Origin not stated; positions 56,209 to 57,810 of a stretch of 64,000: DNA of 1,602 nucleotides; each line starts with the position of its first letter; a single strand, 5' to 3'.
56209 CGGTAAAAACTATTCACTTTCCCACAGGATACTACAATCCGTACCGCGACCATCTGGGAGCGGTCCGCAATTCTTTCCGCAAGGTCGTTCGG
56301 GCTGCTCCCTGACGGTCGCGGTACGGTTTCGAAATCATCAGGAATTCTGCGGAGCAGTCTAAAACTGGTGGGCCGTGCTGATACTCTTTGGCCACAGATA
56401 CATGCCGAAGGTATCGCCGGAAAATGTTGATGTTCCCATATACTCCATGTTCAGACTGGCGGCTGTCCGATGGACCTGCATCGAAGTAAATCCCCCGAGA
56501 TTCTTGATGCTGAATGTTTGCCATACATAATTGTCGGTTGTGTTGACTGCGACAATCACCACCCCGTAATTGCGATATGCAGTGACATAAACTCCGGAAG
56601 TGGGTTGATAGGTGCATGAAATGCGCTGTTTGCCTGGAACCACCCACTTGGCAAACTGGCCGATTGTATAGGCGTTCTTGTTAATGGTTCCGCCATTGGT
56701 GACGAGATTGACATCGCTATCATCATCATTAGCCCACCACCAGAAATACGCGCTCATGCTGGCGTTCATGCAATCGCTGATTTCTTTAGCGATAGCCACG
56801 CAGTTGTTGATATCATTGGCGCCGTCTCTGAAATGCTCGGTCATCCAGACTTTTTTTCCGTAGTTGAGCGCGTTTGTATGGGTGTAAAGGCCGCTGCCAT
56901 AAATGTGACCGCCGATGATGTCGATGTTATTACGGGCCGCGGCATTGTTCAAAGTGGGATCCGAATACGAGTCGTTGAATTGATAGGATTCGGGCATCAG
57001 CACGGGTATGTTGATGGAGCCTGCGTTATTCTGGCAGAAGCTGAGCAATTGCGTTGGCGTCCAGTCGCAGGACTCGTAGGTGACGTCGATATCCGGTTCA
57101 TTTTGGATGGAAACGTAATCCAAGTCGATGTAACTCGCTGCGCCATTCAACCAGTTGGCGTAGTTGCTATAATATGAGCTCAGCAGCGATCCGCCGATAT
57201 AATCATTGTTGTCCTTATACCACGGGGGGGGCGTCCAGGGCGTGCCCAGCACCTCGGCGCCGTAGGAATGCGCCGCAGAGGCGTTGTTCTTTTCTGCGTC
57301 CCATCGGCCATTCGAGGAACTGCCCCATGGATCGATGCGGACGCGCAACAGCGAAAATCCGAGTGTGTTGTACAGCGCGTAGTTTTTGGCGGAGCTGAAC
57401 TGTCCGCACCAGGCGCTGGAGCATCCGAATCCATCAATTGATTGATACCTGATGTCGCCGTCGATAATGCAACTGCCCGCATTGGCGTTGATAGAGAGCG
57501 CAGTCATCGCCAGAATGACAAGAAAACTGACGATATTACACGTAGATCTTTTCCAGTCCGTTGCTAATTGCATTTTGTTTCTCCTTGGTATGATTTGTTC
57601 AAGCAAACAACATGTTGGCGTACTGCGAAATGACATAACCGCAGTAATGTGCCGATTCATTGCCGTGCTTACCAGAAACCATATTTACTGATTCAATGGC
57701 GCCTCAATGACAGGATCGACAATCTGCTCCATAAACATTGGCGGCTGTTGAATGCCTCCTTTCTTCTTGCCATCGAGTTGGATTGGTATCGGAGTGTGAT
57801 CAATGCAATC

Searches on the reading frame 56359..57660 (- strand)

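Call 61: search_protein_families(library=pfam, proteins=[window:56359-57660:-], max_evalue=0.01)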
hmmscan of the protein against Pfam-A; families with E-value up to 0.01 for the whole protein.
window:56359-57660:- (433 aa): 1 family
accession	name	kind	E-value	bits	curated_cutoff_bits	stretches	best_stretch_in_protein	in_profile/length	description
PF02057.21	Glyco_hydro_59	-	8.3e-10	38.9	27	1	139-308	94-252/294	Glycosyl hydrolase family 59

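Call 87: search_protein_families(library=padloc, proteins=[window:56359-57660:-], max_evalue=0.001)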
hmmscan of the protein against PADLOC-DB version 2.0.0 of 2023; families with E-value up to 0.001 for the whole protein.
window:56359-57660:- (433 aa): 0 families
